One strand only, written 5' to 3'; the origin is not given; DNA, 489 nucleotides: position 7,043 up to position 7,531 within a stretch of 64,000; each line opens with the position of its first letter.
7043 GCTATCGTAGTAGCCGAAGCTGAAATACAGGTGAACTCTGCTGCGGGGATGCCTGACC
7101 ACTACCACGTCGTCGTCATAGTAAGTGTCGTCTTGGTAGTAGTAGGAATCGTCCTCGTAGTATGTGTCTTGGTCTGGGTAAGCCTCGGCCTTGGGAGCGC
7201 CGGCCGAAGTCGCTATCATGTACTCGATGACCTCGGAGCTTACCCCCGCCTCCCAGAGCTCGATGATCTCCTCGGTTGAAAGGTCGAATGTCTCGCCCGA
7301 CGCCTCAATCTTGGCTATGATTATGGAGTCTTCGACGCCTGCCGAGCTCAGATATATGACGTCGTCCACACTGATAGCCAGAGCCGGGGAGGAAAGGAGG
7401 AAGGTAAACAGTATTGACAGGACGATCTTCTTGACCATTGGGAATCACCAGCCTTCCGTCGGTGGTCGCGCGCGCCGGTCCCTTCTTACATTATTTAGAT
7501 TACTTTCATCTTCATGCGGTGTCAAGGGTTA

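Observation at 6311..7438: Secreted protein with an extreme Tyr/Trp-rich block followed by an Arg/Ser/Gly (RS-like) tail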

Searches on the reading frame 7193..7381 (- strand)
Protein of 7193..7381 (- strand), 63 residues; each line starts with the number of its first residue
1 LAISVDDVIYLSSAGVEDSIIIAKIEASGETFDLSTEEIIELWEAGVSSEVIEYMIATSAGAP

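Call 36: find_homologous_proteins(query=A3, max_evalue=0.001)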
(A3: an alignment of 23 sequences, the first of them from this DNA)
Query A3 (23 sequences) (63 aa, profile of the alignment): 2 proteins with E <= 0.001 among 411 candidates.
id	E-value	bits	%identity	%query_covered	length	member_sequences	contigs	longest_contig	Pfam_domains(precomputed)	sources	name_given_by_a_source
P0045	8.1e-19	85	64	87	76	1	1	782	-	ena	-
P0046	1.1e-5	43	43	70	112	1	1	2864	-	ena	-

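Call 43: predict_structure(alignment_id=A3)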
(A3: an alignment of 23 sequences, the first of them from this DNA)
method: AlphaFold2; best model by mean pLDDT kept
length: 63 residues; sequences in the alignment: 23
mean_pLDDT: 91.4   pTM: 0.77
mean pLDDT of the five models: 91.4, 90.7, 87.0, 86.7, 86.5
residues with pLDDT >= 90: 53; 70-90: 7; 50-70: 2; < 50: 1
segments of 3 or more residues with pLDDT < 50: none
pLDDT, mean of each block of 10 residues (from residue 1): 89 95 92 94 96 92 59
secondary structure, 60 per line:
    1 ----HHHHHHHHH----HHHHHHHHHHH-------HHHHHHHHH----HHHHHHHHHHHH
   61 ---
elements in order: H5-13 H18-28 H36-44 H49-60

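Call 44: search_protein_representatives(alignment_id=A3)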
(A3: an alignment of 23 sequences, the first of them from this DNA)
Query: 23 sequences, 63 profile positions. Proteins with E-value up to 0.001 (for the whole library): 16367; up to 1e-10: 4300; up to 1e-30: 16. The best 150 are listed.
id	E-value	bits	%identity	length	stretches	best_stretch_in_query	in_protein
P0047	2.4e-52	190.3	-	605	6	2-59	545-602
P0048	2.6e-45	167.8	-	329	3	3-60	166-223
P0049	6.6e-39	147.3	-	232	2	3-60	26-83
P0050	1.3e-38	146.4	-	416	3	2-59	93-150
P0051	1.3e-37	143.1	-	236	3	2-59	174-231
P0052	1.7e-37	142.8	-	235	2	4-60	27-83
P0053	1.4e-36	139.9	-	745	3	2-59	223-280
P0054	2.0e-36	139.4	-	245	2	3-60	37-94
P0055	5.1e-36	138.1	-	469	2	2-60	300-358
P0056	4.7e-35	135.0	-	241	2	3-60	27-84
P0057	9.0e-34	130.9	-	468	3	2-57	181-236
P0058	4.0e-33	128.8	-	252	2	2-62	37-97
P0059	2.9e-32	126.0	-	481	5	2-57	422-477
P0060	3.0e-31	122.8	-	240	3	2-62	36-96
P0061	7.4e-31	121.5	-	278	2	6-62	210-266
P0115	3.9e-22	93.6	-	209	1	1-62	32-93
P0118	5.2e-22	93.2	-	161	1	2-60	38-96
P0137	5.2e-21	90.0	-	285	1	1-61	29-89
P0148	1.7e-20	88.3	-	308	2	5-59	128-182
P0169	7.2e-20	86.3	-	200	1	2-61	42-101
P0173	8.9e-20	86.0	-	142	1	2-59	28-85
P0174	9.7e-20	85.9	-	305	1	3-61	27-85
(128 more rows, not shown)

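Call 47: search_protein_families(library=pfam, alignment_id=A4, max_evalue=0.001)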
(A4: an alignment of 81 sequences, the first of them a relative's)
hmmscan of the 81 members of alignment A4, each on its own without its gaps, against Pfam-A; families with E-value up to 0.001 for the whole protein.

A. member 1, P0047 (605 aa): 0 families

B. families by the number of members that match (of 81 scanned): 56 families (the first 25 are shown)
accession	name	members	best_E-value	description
PF05569.17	Peptidase_M56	8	2e-37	BlaR1 peptidase M56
PF24625.1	DUF7626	5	2.4e-06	Domain of unknown function (DUF7626)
PF09288.16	UBA_3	4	1.3e-11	Fungal ubiquitin-associated domain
PF01435.24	Peptidase_M48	4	1.1e-05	Peptidase family M48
PF25533.1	Lysostaphin_N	3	6.7e-10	Lysostaphin, N-terminal domain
PF11008.14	DUF2846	2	1.5e-13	Protein of unknown function (DUF2846)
PF03783.19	CsgG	2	2.5e-13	Curli production assembly/transport component CsgG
PF14520.12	HHH_5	2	1.1e-07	Helix-hairpin-helix domain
PF13441.11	Gly-zipper_YMGG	2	4.5e-07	YMGG-like Gly-zipper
PF04255.20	DUF433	2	3.8e-06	Protein of unknown function (DUF433)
PF22943.2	HTH_68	2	4e-05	Putative helix-turn-helix domain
PF14747.11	DUF4473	2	0.00016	Domain of unknown function (DUF4473)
PF04189.18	Gcd10p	2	0.0004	Gcd10p family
PF02631.22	RecX_HTH2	2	0.00063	RecX, second three-helix domain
PF07244.20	POTRA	1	3e-27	Surface antigen variable number repeat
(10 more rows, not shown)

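Call 49: fold_search(model_id=the predicted structure, library=pdb)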
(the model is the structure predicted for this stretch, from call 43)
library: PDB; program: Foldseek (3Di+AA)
matches with E <= 10: 69; with E <= 0.001: 0
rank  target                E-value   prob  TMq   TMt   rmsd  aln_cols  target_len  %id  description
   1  7mwr_B                1.6e+00  0.30  0.40  0.11  11.1        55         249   25  Structure of De Novo designed beta sheet heterodimer LHD101A53/B4 (released 2022-01-19)
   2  5cwb                  1.7e+00  0.20  0.40  0.13  12.4        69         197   22  Crystal structure of de novo designed helical repeat protein DHR4 (released 2015-12-16)
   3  3rmq                  1.9e+00  0.47  0.54  0.34   3.1        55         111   18  Crystal structure of uncharacterized protein Svir_20580 from Saccharomonospora viridis (V71M mutant) (released 2011-05-11)
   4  8cws_A                1.9e+00  0.14  0.34  0.06  11.1        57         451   23  Accurate computational design of genetically encoded 3D protein crystals (released 2023-11-01)
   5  6vfi_A                2.5e+00  0.12  0.38  0.15   9.0        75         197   16  De novo designed octahedral nanoparticle O43_dn18 (released 2020-08-12)
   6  6vvo_D                2.9e+00  0.07  0.32  0.09   9.5        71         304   14  Structure of the human clamp loader (Replication Factor C, RFC) bound to the sliding clamp (Proliferating Cell Nuclear (released 2020-02-26)
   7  8umt_D                2.9e+00  0.07  0.32  0.09   9.5        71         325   14  Atomic model of the human CTF18-RFC-PCNA binary complex in the three-subunit binding state (state 2) (released 2024-05-08)
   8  2x3m                  3.1e+00  0.13  0.38  0.18   6.3        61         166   15  Crystal Structure of Hypothetical Protein ORF239 from Pyrobaculum Spherical Virus (released 2011-02-16)
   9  8cwy_A                3.2e+00  0.15  0.39  0.06  11.1        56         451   25  Accurate computational design of genetically encoded 3D protein crystals (released 2023-11-01)
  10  6w2q                  3.9e+00  0.15  0.40  0.14  11.4        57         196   18  Junction 34, DHR53-DHR4 (released 2020-04-15)
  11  2yfd_D                4.1e+00  0.04  0.25  0.15  13.2        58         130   17  STRUCTURAL AND FUNCTIONAL INSIGHTS OF DR2231 PROTEIN, THE MAZG-LIKE NUCLEOSIDE TRIPHOSPHATE PYROPHOSPHOHYDROLASE FROM  (released 2011-07-06)
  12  8zwo_D                4.4e+00  0.10  0.42  0.11   9.0        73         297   14  Structure of CTF18-PCNA with ATP (released 2025-06-18)
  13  5ctr_B                4.4e+00  0.10  0.38  0.13   5.7        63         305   14  Crystal structure of human SART3 HAT-C domain-human USP4 DUSP-UBL domain complex (released 2016-04-27)
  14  2yf3_B                4.4e+00  0.04  0.24  0.14  13.2        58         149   17  Crystal structure of DR2231, the MazG-like protein from Deinococcus radiodurans, complex with manganese (released 2011-07-06)
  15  3q18_A                4.7e+00  0.04  0.28  0.10  13.2        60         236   18  Human Glutathione Transferase O2 (released 2012-01-25)
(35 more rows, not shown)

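Call 52: search_protein_families(library=pfam, proteins=[P0049, P0054, P0058, P0115, P0118, P0137, P0169, P0173, P0174, P0148], max_evalue=1)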
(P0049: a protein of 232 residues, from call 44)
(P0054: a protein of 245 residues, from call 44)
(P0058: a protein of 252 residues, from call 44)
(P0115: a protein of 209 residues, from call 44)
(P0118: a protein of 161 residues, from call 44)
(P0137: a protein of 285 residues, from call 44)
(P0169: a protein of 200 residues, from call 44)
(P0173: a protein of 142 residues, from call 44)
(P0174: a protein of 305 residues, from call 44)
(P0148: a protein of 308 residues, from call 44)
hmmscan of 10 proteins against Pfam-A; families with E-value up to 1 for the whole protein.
P0049 (232 aa): 11 families
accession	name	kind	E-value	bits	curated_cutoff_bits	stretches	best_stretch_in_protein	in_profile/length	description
PF24625.1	DUF7626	-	0.00011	22.4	27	0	60-81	7-28/55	Domain of unknown function (DUF7626)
PF22943.2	HTH_68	-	0.00011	22.2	27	1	61-79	9-27/45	Putative helix-turn-helix domain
PF14747.11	DUF4473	-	0.00026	21.9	25.9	1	64-80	10-26/78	Domain of unknown function (DUF4473)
PF04189.18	Gcd10p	-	0.0004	20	27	1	46-80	95-131/295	Gcd10p family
PF02631.22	RecX_HTH2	-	0.019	15.6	26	0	64-79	27-42/42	RecX, second three-helix domain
PF21658.2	LNYV_PP_C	-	0.073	13.6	27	0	58-84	31-57/60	Lettuce necrotic yellow virus phosphoprotein C-terminal domain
PF04255.20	DUF433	-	0.091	13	23.6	0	58-75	20-37/56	Protein of unknown function (DUF433)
PF02845.22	CUE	-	0.097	12.8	21.1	0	39-65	15-41/42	CUE domain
PF02787.25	CPSase_L_D3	-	0.15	12.5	26.6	0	131-159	52-79/80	Carbamoyl-phosphate synthetase large chain, oligomerisation domain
PF02880.22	PGM_PMM_III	-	0.2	12.2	20.7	0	17-55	29-67/115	Phosphoglucomutase/phosphomannomutase, alpha/beta/alpha domain III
PF10109.15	Phage_TAC_7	-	0.31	11.5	25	1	27-78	13-62/79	Phage tail assembly chaperone proteins, E, or 41 or 14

P0054 (245 aa): 10 families
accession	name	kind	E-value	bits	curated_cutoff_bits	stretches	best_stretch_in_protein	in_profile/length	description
PF24625.1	DUF7626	-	2.4e-06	27.7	27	0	71-91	7-27/55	Domain of unknown function (DUF7626)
PF18255.9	SAM_DprA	-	5.5e-05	23.5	26.2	0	161-186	5-30/62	DNA processing protein A sterile alpha motif domain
PF02787.25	CPSase_L_D3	-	0.00013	22.3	26.6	0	57-89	49-79/80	Carbamoyl-phosphate synthetase large chain, oligomerisation domain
PF17269.7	DUF5335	-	0.0064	16.7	27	1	127-171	23-66/110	Family of unknown function (DUF5335)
PF01985.26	CRS1_YhbY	-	0.014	16.2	27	0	159-183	16-40/84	CRS1 / YhbY (CRM) domain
PF14747.11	DUF4473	-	0.032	15.2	25.9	0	164-183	10-29/78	Domain of unknown function (DUF4473)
PF11626.13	Rap1_C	-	0.13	12.8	24.2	1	45-79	2-36/84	TRF2-interacting telomeric protein/Rap1 - C terminal domain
PF04189.18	Gcd10p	-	0.19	11.2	27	0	67-91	105-131/295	Gcd10p family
PF09372.15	PRANC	-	0.6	10.9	25.8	0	160-217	26-82/97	PRANC domain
PF22943.2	HTH_68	-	0.69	10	27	0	161-177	9-25/45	Putative helix-turn-helix domain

P0058 (252 aa): 3 families
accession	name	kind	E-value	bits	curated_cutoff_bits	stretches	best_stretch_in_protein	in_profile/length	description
PF04189.18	Gcd10p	-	0.011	15.3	27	0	68-97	105-136/295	Gcd10p family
PF08139.17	LPAM_1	-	0.17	12.8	20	1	1-18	1-17/18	Prokaryotic membrane lipoprotein lipid attachment site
PF14452.12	Multi_ubiq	-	0.17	12.5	24.5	0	31-83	10-62/69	Multiubiquitin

P0115 (209 aa): 1 family
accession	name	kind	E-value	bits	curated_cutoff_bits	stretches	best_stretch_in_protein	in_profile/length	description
PF05698.19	Trigger_C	-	0.16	12.4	22.7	1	32-84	96-149/162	Bacterial trigger factor protein (TF) C-terminus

P0118 (161 aa): 2 families
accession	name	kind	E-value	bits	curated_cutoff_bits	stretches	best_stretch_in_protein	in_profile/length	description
PF04189.18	Gcd10p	-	0.017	14.7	27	1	65-104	101-142/295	Gcd10p family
PF24625.1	DUF7626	-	0.13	12.5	27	1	72-93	6-27/55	Domain of unknown function (DUF7626)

P0137 (285 aa): 0 families

P0169 (200 aa): 3 families
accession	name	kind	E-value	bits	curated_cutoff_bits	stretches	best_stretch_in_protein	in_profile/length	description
PF10731.15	Anophelin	-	0.013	15.9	27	1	2-37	4-38/65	Thrombin inhibitor from mosquito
PF04189.18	Gcd10p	-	0.084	12.4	27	1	66-101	98-135/295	Gcd10p family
PF05902.18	4_1_CTD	-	0.092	13.3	25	1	53-96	24-67/107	4.1 protein C-terminal domain (CTD)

P0173 (142 aa): 2 families
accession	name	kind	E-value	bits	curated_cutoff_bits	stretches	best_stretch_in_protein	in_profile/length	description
PF04189.18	Gcd10p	-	0.037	13.6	27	1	28-59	105-137/295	Gcd10p family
PF24625.1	DUF7626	-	0.17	12.1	27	0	64-87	8-31/55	Domain of unknown function (DUF7626)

P0174 (305 aa): 2 families
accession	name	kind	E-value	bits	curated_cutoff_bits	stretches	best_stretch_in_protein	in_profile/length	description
PF22943.2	HTH_68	-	0.11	12.6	27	0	62-79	9-26/45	Putative helix-turn-helix domain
PF15307.11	SPACA7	-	0.49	11.1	27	1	51-115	16-78/107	Sperm acrosome-associated protein 7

P0148 (308 aa): 2 families
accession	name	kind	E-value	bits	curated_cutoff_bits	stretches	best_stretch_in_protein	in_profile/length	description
PF24625.1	DUF7626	-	0.01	16.1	27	0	161-182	8-29/55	Domain of unknown function (DUF7626)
PF10911.13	T7-like_Y65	-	0.022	14.9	25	0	84-111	33-60/77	Bacteriophage T7-like gene 6.5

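Call 53: search_protein_families(library=ncbifam, alignment_id=A4, max_evalue=0.001)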
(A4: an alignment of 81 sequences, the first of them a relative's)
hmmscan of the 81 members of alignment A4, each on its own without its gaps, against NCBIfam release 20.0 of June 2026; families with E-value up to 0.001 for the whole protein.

A. member 1, P0047 (605 aa): 0 families

B. families by the number of members that match (of 81 scanned): 58 families (the first 25 are shown)
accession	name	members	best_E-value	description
NF000326.1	blaR1_generic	8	1.4e-34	BlaR1 family beta-lactam sensor/signal transducer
NF033109.1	sensor_MecR1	8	4.2e-10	beta-lactam sensor/signal transducer MecR1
NF033108.1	sensor_BlaR1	4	1.2e-09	beta-lactam sensor/signal transducer BlaR1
NF003457.0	PRK05066.1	4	1.7e-05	transcriptional regulator ArgR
NF002669.0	PRK02391.1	3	0.00016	zinc metalloprotease HtpX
NF002826.0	PRK03001.1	3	0.00031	zinc metalloprotease HtpX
NF033900.0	T4SS_IcmE_DotG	2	1.3e-07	type IVB secretion system protein DotG/IcmE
TIGR02722.1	lp_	2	1.4e-05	penicillin-binding protein activator LpoB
TIGR03798.1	leader_Nif11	2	0.00015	Nif11-like leader peptide family RiPP precursor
NF003425.0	PRK04897.1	2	0.00028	zinc metalloprotease HtpX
TIGR03303.1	OM_YaeT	1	4.7e-32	outer membrane protein assembly factor BamA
TIGR02917.1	PEP_TPR_lipo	1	4.7e-23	XrtA/PEP-CTERM system TPR-repeat protein PrsT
TIGR02037.1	degP_htrA_DO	1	2.7e-22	Do family serine endopeptidase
NF041521.1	HhoA_HhoB_HtrA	1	5.2e-18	HhoA/HhoB/HtrA family serine endopeptidase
NF033740.0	MarP_fam_protase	1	8.4e-18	MarP family serine protease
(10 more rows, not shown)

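Call 73: search_solved_structures(query=A3, max_evalue=10, show_alignments=3)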
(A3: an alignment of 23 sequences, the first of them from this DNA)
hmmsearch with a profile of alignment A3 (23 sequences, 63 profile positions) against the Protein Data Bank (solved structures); distinct sequences matched with E-value up to 10: 14.
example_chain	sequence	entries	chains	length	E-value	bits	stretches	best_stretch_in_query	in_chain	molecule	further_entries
6een_A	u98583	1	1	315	6e-08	35.3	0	42-54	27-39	Designer Pentatricopeptide Protein dPPR10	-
6een_B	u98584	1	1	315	4.2e-07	32.6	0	42-54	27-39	Designer Pentatricopeptide Protein dPPR10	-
4ozs_A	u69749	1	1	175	0.00028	23.5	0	42-54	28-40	Alpha solenoid protein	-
6een_C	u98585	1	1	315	0.00032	23.3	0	42-54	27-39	Designer Pentatricopeptide Protein dPPR10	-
6een_D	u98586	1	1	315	0.0018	21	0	42-54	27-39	Designer Pentatricopeptide Protein dPPR10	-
3uh8_A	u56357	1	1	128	0.25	14.1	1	8-28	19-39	ORF48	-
4wfc_A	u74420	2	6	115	0.34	13.6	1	21-45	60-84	Exosome complex exonuclease RRP6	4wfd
9wp1_A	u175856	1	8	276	0.64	12.8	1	21-53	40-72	Protein-tyrosine sulfotransferase 1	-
2hhg_A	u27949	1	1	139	0.65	12.8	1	29-53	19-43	Hypothetical protein RPA3614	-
5wrj_A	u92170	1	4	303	0.75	12.5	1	21-53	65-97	Protein-tyrosine sulfotransferase 1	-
4v96_AA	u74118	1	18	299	0.78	12.5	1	8-27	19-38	ORF48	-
5wri_A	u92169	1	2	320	0.83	12.4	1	21-53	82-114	Protein-tyrosine sulfotransferase 1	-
9h2j_N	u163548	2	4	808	1.1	12.1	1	22-45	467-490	Protein Ac66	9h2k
2k52_A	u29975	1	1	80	1.3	11.7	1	10-33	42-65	Uncharacterized protein MJ1198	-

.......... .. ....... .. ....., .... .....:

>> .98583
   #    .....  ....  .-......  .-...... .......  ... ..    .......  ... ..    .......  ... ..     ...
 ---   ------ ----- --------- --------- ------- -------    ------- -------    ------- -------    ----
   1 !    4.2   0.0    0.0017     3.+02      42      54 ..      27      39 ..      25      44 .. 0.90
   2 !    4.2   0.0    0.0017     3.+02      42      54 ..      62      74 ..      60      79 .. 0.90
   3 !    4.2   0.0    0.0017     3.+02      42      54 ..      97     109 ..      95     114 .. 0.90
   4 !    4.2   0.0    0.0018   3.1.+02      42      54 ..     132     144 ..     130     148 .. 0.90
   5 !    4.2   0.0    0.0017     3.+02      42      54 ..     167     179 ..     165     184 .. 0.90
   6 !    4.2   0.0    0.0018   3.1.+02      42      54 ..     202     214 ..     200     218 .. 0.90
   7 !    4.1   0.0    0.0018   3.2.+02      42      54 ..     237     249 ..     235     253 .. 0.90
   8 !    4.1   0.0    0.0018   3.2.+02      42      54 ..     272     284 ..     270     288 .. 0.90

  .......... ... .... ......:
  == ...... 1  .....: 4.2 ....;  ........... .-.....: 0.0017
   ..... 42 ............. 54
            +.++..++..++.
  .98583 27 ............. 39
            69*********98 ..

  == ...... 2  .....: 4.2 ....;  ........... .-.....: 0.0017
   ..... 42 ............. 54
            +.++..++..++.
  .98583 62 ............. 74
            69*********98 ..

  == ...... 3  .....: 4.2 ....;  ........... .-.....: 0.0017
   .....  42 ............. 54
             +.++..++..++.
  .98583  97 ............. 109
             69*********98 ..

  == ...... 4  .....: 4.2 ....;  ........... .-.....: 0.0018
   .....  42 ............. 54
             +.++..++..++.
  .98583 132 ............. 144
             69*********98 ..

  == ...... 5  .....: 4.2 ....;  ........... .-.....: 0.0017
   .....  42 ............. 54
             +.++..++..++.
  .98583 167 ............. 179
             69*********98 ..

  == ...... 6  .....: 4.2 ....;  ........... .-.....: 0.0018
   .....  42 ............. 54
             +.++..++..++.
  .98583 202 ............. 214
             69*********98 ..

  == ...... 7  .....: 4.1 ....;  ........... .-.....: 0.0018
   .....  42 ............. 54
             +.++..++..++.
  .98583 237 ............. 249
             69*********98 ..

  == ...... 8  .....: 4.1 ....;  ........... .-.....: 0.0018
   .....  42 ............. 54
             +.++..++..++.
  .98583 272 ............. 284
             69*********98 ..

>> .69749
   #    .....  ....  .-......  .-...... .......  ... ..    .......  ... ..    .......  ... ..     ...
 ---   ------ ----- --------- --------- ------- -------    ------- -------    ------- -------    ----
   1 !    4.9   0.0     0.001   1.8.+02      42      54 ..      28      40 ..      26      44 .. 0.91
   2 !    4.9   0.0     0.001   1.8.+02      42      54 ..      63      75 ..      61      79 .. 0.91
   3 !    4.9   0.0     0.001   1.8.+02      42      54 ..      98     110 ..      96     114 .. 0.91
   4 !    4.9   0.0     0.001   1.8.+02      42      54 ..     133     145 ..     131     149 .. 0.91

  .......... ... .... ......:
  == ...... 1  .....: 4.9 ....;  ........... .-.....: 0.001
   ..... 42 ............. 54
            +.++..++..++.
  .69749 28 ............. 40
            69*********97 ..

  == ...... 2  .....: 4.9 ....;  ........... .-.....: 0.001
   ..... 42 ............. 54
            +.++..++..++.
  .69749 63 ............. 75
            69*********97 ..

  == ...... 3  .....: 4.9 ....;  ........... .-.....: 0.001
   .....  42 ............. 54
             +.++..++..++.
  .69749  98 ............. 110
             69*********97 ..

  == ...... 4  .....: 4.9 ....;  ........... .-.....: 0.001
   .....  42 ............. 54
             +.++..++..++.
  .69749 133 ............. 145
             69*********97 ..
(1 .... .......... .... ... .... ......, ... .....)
